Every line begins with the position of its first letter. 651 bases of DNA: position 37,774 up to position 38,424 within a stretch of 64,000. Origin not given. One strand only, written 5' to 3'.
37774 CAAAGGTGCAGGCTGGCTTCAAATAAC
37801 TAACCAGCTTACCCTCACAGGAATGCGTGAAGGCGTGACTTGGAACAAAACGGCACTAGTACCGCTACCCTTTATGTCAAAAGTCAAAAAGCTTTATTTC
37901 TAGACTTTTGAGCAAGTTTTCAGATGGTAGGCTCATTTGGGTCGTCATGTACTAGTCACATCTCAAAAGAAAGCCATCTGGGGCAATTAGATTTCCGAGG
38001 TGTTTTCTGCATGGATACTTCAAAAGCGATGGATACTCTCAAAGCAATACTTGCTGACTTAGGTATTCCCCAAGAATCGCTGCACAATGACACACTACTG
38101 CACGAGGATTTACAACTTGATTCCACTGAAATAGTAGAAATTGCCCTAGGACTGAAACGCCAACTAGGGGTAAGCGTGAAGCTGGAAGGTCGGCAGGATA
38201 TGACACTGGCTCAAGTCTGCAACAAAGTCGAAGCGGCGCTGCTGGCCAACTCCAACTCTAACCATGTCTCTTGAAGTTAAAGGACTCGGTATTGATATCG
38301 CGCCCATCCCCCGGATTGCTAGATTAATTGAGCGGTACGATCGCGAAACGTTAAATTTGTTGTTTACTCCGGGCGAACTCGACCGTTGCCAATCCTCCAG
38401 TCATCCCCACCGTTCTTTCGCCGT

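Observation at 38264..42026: Two AcpS-type (about 140 aa) phosphopantetheinyl transferases inside a cyanobacterial NRPS/PKS cluster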

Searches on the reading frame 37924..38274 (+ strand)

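Call 3: search_protein_families(library=pfam, proteins=[window:37924-38274:+], max_evalue=0.01)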
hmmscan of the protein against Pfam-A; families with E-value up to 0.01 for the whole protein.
window:37924-38274:+ (116 aa): 1 family
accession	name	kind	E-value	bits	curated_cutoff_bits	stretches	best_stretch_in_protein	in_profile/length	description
PF00550.31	PP-binding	-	0.0001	22.9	20.8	1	38-87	2-51/67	Phosphopantetheine attachment site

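Call 4: search_protein_families(library=ncbifam, proteins=[window:37924-38274:+], max_evalue=0.01)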
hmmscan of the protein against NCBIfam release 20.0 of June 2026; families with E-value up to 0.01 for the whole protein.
window:37924-38274:+ (116 aa): 10 families
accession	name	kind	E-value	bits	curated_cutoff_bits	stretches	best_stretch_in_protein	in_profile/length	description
NF006031.0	PRK08172.1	equivalog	3.2e-06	27.7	76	1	43-106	14-78/82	acyl carrier protein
NF003757.0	PRK05350.1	equivalog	1.1e-05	25.4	65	1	33-104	5-78/83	acyl carrier protein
NF002148.0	PRK00982.1-2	subfamily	2.1e-05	24.3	71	1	36-91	6-62/79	acyl carrier protein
TIGR00517.1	acyl_carrier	equivalog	0.00019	21.2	70.45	1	36-85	5-55/77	acyl carrier protein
NF006617.0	PRK09184.1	subfamily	0.0008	19.4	70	1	49-92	32-76/96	phosphopantetheine-binding protein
NF002149.0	PRK00982.1-3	equivalog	0.001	19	106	1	40-97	10-67/78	acyl carrier protein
NF002150.0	PRK00982.1-4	subfamily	0.0012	19.1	66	1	38-102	9-75/80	acyl carrier protein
NF005079.0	PRK06508.1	equivalog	0.0025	18.2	83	1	35-89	4-59/93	acyl carrier protein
NF002147.0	PRK00982.1-1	equivalog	0.0038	17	84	1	36-89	9-63/83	acyl carrier protein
NF040636.1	AcpM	exception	0.008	16.2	146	1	47-89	19-61/93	meromycolate extension acyl carrier protein AcpM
